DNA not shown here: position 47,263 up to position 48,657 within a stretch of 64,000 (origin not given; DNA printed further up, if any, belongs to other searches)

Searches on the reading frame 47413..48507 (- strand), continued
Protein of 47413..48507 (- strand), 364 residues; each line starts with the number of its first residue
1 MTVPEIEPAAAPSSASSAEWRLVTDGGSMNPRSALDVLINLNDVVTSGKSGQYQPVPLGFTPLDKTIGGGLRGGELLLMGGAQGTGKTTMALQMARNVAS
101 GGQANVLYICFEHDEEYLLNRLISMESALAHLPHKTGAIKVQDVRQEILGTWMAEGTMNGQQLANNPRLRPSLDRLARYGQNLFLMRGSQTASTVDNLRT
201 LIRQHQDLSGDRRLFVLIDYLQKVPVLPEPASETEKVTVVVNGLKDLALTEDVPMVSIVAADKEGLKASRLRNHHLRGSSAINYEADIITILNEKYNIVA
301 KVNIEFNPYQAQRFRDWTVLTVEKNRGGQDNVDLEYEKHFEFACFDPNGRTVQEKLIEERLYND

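Call 40: fold_search(model_id=the predicted structure, library=pdb)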
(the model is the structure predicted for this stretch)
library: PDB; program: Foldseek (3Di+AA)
matches with E <= 10: 1917; with E <= 0.001: 1040
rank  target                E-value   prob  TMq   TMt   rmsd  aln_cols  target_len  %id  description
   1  9dls_D                2.4e-19  1.00  0.65  0.55   4.6       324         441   20  Vibrio cholerae DnaB (released 2025-07-16)
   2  9dls_C                2.2e-18  1.00  0.66  0.55   4.6       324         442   20  Vibrio cholerae DnaB (released 2025-07-16)
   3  4esv_H                4.2e-18  1.00  0.65  0.56   4.7       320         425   20  A New Twist on the Translocation Mechanism of Helicases from the Structure of DnaB with its Substrates (released 2012-10-24)
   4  4esv_I                1.0e-17  1.00  0.64  0.56   4.6       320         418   20  A New Twist on the Translocation Mechanism of Helicases from the Structure of DnaB with its Substrates (released 2012-10-24)
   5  9oa1_D                1.0e-17  1.00  0.65  0.53   5.2       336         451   21  Ecoli DnaB helicase and Phage Lambda loader P with ADP-Mg in a 6:5 stoichiometry ratio. (released 2025-07-16)
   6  4esv_F                1.1e-17  1.00  0.64  0.56   4.5       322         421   20  A New Twist on the Translocation Mechanism of Helicases from the Structure of DnaB with its Substrates (released 2012-10-24)
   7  4esv_C                1.1e-17  1.00  0.66  0.55   4.5       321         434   20  A New Twist on the Translocation Mechanism of Helicases from the Structure of DnaB with its Substrates (released 2012-10-24)
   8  4esv_B                1.3e-17  1.00  0.64  0.54   4.3       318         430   20  A New Twist on the Translocation Mechanism of Helicases from the Structure of DnaB with its Substrates (released 2012-10-24)
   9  9oa1_B                1.3e-17  1.00  0.66  0.54   4.9       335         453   21  Ecoli DnaB helicase and Phage Lambda loader P with ADP-Mg in a 6:5 stoichiometry ratio. (released 2025-07-16)
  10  4esv_J                2.1e-17  1.00  0.64  0.57   4.5       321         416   20  A New Twist on the Translocation Mechanism of Helicases from the Structure of DnaB with its Substrates (released 2012-10-24)
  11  4esv_G                2.1e-17  1.00  0.61  0.53   8.4       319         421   21  A New Twist on the Translocation Mechanism of Helicases from the Structure of DnaB with its Substrates (released 2012-10-24)
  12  7qxm_E                2.4e-17  1.00  0.63  0.52   7.2       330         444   20  Crystal structure of the Vibrio cholerae replicative helicase (DnaB) (released 2022-05-25)
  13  4esv_L                2.5e-17  1.00  0.65  0.57   4.6       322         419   20  A New Twist on the Translocation Mechanism of Helicases from the Structure of DnaB with its Substrates (released 2012-10-24)
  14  9oa1_A                2.5e-17  1.00  0.62  0.54   7.4       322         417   20  Ecoli DnaB helicase and Phage Lambda loader P with ADP-Mg in a 6:5 stoichiometry ratio. (released 2025-07-16)
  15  2r6a_A                2.7e-17  1.00  0.59  0.51   9.2       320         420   20  Crystal Form BH1 (released 2007-11-06)
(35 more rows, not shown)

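Call 53: search_protein_families(library=pfam, proteins=[P0121, P0130, P0135, P0138, P0139, P0144, P0289, P0148], max_evalue=0.001)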
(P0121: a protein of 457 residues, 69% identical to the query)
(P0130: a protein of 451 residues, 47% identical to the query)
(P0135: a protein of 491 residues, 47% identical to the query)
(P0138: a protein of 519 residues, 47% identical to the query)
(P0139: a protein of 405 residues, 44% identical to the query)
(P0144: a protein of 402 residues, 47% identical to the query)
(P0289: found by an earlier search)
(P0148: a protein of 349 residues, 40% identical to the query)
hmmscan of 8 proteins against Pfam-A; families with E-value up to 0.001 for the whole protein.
P0121 (457 aa): 5 families
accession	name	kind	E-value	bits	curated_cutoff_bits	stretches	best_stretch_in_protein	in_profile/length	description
PF03796.21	DnaB_C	-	3e-22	79.7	27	1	149-433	2-250/255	DnaB-like helicase C terminal domain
PF13481.12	AAA_25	-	4.3e-11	43.2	27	1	154-341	20-177/195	AAA domain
PF06745.19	ATPase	-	7.1e-09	35.8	26.6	1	151-225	3-77/231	KaiC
PF13191.12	AAA_16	-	6e-06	27.3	32.6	1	164-316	19-143/167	AAA ATPase domain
PF13173.12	AAA_14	-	6.8e-05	23.3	27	1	168-216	3-49/129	AAA domain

P0130 (451 aa): 5 families
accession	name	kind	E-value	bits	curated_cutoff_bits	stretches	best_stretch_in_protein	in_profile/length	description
PF03796.21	DnaB_C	-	2e-20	73.7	27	1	145-423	2-246/255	DnaB-like helicase C terminal domain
PF06745.19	ATPase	-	1.8e-09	37.8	26.6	1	147-214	3-70/231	KaiC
PF13481.12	AAA_25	-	1e-08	35.5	27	1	153-219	23-98/195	AAA domain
PF13191.12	AAA_16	-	1.6e-05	25.9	32.6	1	152-313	12-146/167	AAA ATPase domain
PF13173.12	AAA_14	-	0.00033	21.1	27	1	164-283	3-103/129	AAA domain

P0135 (491 aa): 4 families
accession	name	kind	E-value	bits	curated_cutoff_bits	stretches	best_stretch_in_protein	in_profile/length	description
PF03796.21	DnaB_C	-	1.3e-23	84.1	27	1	189-470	2-248/255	DnaB-like helicase C terminal domain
PF00772.26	DnaB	-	1.3e-14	54.5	23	1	16-113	6-102/103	DnaB-like helicase N terminal domain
PF06745.19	ATPase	-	2.8e-09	37.1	26.6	1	189-259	1-71/231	KaiC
PF13481.12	AAA_25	-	9.8e-08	32.3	27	1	196-388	22-186/195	AAA domain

P0138 (519 aa): 6 families
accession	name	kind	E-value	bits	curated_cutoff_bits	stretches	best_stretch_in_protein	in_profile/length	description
PF03796.21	DnaB_C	-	3.7e-27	95.8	27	1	215-498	3-253/255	DnaB-like helicase C terminal domain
PF06745.19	ATPase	-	5.6e-06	26.3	26.6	1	215-277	2-65/231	KaiC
PF00772.26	DnaB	-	8.2e-06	26.2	23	1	42-132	7-97/103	DnaB-like helicase N terminal domain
PF13481.12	AAA_25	-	0.0001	22.4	27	1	220-260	21-61/195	AAA domain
PF13191.12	AAA_16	-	0.00055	20.9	32.6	0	221-377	16-142/167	AAA ATPase domain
PF20720.3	nSTAND3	-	0.00071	19.7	27.2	0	222-278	8-60/155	Novel STAND NTPase 3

P0139 (405 aa): 3 families
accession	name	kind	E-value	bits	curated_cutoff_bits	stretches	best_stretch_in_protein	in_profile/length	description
PF03796.21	DnaB_C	-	9.2e-24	84.6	27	1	90-384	2-251/255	DnaB-like helicase C terminal domain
PF13481.12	AAA_25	-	4.3e-06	26.9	27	1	94-296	19-184/195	AAA domain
PF06745.19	ATPase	-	1.1e-05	25.3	26.6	1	91-155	2-66/231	KaiC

P0144 (402 aa): 4 families
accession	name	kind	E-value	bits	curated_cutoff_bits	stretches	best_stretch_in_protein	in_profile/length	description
PF03796.21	DnaB_C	-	2.1e-24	86.7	27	2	210-369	91-240/255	DnaB-like helicase C terminal domain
PF06745.19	ATPase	-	2.8e-09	37.1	26.6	1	74-164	2-90/231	KaiC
PF13481.12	AAA_25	-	1.4e-07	31.8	27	1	76-187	18-139/195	AAA domain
PF13191.12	AAA_16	-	0.00076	20.5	32.6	0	79-263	11-146/167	AAA ATPase domain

P0289 (330 aa): 3 families
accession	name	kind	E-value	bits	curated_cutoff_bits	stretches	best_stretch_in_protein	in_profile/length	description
PF03796.21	DnaB_C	-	4.1e-22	79.2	27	1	32-309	2-253/255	DnaB-like helicase C terminal domain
PF13481.12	AAA_25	-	9.9e-13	48.6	27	1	35-212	18-172/195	AAA domain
PF06745.19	ATPase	-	9.9e-07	28.8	26.6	1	33-97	2-67/231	KaiC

P0148 (349 aa): 6 families
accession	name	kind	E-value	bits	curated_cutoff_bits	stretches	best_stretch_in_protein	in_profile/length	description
PF03796.21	DnaB_C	-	5.5e-18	65.7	27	1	45-323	2-248/255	DnaB-like helicase C terminal domain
PF13481.12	AAA_25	-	7.2e-08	32.7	27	1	51-243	21-187/195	AAA domain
PF06745.19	ATPase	-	5.2e-07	29.7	26.6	1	46-107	2-63/231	KaiC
PF13191.12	AAA_16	-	1.5e-06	29.3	32.6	1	50-170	10-104/167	AAA ATPase domain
PF25199.1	nSTAND_NTPase5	-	2.6e-05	24.5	34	1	63-98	41-76/145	Novel STAND NTPase 5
PF05729.18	NACHT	-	0.00035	20.9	26.7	1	65-95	2-32/167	NACHT domain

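Call 55: find_encoding_contigs(protein=P0135, flank=10000, max_places=3)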
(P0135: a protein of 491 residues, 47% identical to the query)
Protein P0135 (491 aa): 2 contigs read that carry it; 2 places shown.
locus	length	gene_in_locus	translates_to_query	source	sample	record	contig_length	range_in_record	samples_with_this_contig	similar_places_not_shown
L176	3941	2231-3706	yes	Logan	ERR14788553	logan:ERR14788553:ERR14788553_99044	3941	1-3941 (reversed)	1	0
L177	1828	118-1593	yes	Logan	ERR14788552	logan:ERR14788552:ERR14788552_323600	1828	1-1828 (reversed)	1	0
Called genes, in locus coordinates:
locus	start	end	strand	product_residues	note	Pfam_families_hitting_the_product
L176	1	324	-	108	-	?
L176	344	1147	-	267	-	PF02005:TRM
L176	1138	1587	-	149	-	PF02005:TRM, PF02475:TRM5-TYW2_MTfase (weak)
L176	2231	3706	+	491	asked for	PF00772:DnaB, PF03796:DnaB_C, PF06745:ATPase, PF13481:AAA_25 (weak)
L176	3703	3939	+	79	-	?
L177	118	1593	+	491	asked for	PF00772:DnaB, PF03796:DnaB_C, PF06745:ATPase, PF13481:AAA_25 (weak)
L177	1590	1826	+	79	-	?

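Call 56: find_encoding_contigs(protein=P0138, flank=10000, max_places=3)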
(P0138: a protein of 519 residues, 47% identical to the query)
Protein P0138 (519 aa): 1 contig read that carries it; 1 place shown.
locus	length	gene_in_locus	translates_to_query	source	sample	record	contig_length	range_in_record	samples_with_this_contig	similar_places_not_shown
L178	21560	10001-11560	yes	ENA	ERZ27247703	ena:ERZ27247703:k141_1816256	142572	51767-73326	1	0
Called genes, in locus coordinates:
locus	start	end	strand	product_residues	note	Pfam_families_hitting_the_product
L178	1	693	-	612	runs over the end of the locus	PF00012:HSP70, PF06723:MreB_Mbl, PF00012:HSP70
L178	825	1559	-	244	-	PF00106:adh_short, PF04321:RmlD_sub_bind (weak), PF08659:KR, PF01370:Epimerase, PF13561:adh_short_C2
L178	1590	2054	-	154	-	PF00334:NDK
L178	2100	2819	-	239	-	PF09335:VTT_dom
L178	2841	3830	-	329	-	PF13793:Pribosyltran_N, PF00156:Pribosyltran, PF14572:Pribosyl_synth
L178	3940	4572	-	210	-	PF01300:Sua5_yciO_yrdC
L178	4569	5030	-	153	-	PF00383:dCMP_cyt_deam_1, PF26947:CDL (weak)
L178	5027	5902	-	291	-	PF17827:PrmC_N (weak), PF13847:Methyltransf_31 (weak)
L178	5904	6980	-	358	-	PF03462:PCRF, PF00472:RF-1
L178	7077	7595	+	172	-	PF01986:DUF123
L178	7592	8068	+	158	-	PF03061:4HBT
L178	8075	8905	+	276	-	PF01887:SAM_HAT_N, PF20257:SAM_HAT_C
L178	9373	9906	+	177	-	PF00156:Pribosyltran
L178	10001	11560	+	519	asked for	PF00772:DnaB (weak), PF03796:DnaB_C, PF06745:ATPase (weak)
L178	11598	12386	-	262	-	-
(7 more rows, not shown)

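Call 58: search_solved_structures(query=A3, max_evalue=0.00001)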
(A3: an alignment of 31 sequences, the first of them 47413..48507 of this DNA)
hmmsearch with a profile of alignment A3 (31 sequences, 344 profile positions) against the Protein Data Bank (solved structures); distinct sequences matched with E-value up to 0.00001: 71 (the best 60 are shown).
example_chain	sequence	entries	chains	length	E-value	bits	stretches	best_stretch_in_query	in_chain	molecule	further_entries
3cmu_A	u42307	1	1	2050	1e-48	169.3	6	29-112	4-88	Protein recA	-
3cmt_A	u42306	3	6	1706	7.3e-41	143.5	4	31-112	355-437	Protein recA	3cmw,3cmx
3cmv_A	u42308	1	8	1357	5.7e-33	117.5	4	31-112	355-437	Protein recA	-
2vye_A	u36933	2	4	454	1e-28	103.5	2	7-115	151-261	REPLICATIVE DNA HELICASE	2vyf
2r6a_A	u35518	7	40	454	5.1e-28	101.2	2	7-115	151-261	Replicative helicase | Replicative DNA helicase DnaB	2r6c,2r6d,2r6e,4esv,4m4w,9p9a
4nmn_A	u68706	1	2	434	2.5e-24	89.1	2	35-114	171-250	Replicative DNA helicase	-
4a1f_A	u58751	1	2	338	1.5e-23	86.5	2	162-272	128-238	REPLICATIVE DNA HELICASE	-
4zc0_A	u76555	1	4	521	5.1e-23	84.8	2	162-272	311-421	Replicative DNA helicase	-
9dls_A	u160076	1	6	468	6.3e-22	81.2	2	9-113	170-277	Replicative DNA helicase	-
6t66_A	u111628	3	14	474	6.6e-22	81.1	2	9-113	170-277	Replicative DNA helicase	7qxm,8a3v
3bh0_A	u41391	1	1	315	4.9e-21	78.3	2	13-112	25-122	DNAB-LIKE REPLICATIVE HELICASE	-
6bbm_A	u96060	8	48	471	1.4e-20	76.8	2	8-111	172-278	Replicative DNA helicase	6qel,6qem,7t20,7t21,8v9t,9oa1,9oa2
7t22_A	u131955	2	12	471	1.5e-20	76.7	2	8-111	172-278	Replicative DNA helicase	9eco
3bgw_A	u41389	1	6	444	1.7e-20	76.5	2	13-113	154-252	DNAB-Like Replicative Helicase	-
2q6t_A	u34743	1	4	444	3e-20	75.7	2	9-116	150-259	DnaB replication fork helicase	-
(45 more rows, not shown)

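Call 71: list_cluster_members(proteins=[P0135, P0138, P0130, P0139, P0144, P0143, P0151, P0162, P0153, P0147])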
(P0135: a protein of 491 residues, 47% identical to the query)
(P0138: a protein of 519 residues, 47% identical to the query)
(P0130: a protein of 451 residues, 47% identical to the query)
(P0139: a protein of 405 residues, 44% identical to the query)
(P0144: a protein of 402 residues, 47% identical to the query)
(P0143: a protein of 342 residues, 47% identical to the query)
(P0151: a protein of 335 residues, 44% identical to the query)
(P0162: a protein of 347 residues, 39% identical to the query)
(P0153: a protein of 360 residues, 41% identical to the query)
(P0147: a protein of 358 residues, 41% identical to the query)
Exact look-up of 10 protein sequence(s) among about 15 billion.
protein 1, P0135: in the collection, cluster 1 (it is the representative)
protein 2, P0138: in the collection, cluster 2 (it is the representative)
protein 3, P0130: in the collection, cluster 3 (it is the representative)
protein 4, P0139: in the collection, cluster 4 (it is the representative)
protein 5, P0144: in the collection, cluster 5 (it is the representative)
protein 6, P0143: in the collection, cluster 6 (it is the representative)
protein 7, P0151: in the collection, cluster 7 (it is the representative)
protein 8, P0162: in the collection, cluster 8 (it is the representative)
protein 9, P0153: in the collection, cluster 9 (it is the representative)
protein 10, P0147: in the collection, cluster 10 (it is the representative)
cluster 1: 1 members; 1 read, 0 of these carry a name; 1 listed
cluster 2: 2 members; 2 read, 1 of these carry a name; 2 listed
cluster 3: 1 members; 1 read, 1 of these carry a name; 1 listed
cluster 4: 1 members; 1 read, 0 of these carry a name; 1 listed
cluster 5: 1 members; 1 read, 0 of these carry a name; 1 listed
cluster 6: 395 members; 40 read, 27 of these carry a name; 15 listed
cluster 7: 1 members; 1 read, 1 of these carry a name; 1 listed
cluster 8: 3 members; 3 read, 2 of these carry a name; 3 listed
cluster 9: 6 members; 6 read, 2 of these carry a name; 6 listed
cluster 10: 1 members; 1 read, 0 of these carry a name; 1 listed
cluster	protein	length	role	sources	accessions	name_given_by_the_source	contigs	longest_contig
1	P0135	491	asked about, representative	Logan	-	-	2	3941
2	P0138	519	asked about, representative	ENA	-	-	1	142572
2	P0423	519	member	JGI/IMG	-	replicative DNA helicase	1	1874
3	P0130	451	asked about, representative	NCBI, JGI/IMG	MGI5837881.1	MAG: DnaB-like helicase C-terminal domain-containing protein [Chloroflexota bacterium] | replicative DNA helicase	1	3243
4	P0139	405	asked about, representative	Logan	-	-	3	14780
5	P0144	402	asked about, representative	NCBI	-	-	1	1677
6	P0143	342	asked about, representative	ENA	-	-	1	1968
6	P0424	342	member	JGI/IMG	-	replicative DNA helicase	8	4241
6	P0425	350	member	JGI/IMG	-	replicative DNA helicase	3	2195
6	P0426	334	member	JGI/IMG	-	replicative DNA helicase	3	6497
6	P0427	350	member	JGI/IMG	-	replicative DNA helicase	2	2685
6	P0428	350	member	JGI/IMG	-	replicative DNA helicase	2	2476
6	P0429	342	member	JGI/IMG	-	replicative DNA helicase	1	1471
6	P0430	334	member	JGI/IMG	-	replicative DNA helicase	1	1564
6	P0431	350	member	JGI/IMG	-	replicative DNA helicase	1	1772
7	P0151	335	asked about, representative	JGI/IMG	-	replicative DNA helicase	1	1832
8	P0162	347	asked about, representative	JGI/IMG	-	replicative DNA helicase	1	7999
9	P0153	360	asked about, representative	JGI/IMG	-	replicative DNA helicase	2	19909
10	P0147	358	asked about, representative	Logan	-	-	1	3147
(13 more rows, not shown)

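Call 77: search_dna_similar(query=window:47413-48507:-, collection=plasmids, mode=protein, max_rows=10)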
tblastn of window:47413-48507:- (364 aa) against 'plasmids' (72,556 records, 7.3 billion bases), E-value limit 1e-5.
Records with a match: 5; places in all: 5; records where one place covers at least 80% of the query: 2.
Best place of each record, by identity: <60% 5.
By first word of the organism name: Limosilactobacillus 2; Mycoplasmopsis 1; Streptococcus 1; Brevibacillus 1.
By predicted mobility (MOB-suite, as given by PLSDB): non-mobilizable 5.
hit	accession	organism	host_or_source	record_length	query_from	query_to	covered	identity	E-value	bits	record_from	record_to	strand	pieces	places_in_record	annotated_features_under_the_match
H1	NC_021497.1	Limosilactobacillus reuteri I5007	pigs,healthy weaning piglets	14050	54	345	80%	26.6%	7e-9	65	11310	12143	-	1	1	DnaB-like helicase C-terminal domain-containing protein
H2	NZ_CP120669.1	Limosilactobacillus fermentum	whole organism,Stinky tofu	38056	54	345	80%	25.0%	2e-7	61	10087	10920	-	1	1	DnaB-like helicase C-terminal domain-containing protein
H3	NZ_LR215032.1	Mycoplasmopsis gallopavonis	Bird (Turkey),Air sacs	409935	84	336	70%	27.6%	4e-8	63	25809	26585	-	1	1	DnaB-like helicase C-terminal domain-containing protein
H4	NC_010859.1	Streptococcus thermophilus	-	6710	86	348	72%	22.7%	4e-6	56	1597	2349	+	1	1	DnaB-like helicase C-terminal domain-containing protein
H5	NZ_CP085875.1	Brevibacillus sp. HD3.3A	soil sample,soil of tomato plants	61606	84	292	57%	25.0%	5e-6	56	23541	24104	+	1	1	dnaB: replicative DNA helicase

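Call 78: search_dna_similar(query=window:47413-48507:-, collection=phages, mode=protein, max_rows=10)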
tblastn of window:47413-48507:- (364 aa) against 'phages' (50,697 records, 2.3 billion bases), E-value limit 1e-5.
Records with a match: 9; places in all: 9; records where one place covers at least 80% of the query: 3.
Best place of each record, by identity: <60% 9.
By first word of the organism name: Acinetobacter 6; Bacteriophage 3.
By host as written in the record: - 4; Acinetobacter baumannii 2; Acinetobacter baumannii 14 1; Acinetobacter baumannii ST2 1; Acinetobacter baumannii strain MAR 15-3273 1.
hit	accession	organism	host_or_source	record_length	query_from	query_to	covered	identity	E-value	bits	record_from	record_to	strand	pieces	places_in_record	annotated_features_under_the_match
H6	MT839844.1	Bacteriophage sp.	human fecal samples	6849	27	363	93%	38.4%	6e-48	179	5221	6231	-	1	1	record has no annotation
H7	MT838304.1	Bacteriophage sp.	human fecal samples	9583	19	329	85%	25.4%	3e-10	68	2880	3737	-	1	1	record has no annotation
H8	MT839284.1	Bacteriophage sp.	human fecal samples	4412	19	329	85%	25.1%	7e-10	66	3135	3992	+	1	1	record has no annotation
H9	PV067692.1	Acinetobacter phage Acba_21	Acinetobacter baumannii 14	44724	82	305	62%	25.8%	6e-6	54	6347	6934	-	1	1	hypothetical protein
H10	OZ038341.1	Acinetobacter phage vB_AbaM_Highwayman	-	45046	82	305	62%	25.8%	6e-6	54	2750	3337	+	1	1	DnaB-like replicative helicase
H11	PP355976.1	Acinetobacter phage vB_AbaM_YNAF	Acinetobacter baumannii ST2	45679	82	305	62%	25.8%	6e-6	54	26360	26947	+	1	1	replicative DNA helicase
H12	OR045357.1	Acinetobacter phage Ab59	Acinetobacter baumannii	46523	82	305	62%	25.8%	6e-6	54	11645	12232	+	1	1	replicative DNA helicase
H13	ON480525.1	Acinetobacter phage SHI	Acinetobacter baumannii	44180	82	305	62%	25.8%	9e-6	54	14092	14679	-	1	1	record has no annotation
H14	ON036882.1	Acinetobacter phage Brutus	Acinetobacter baumannii strain MAR ...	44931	82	305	62%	25.8%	1e-5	54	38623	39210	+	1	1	replicative DNA helicase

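Call 79: get_annotated_region(hit=H6, flank=7000)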
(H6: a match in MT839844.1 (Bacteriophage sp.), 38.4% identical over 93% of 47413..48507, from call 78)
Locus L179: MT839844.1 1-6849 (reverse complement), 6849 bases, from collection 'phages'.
description: UNVERIFIED: Bacteriophage sp. clone scaffold_12153 genomic sequence.
organism: Bacteriophage sp. (NCBI taxid 38018)
taxonomy: Viruses
host: -; source: human fecal samples; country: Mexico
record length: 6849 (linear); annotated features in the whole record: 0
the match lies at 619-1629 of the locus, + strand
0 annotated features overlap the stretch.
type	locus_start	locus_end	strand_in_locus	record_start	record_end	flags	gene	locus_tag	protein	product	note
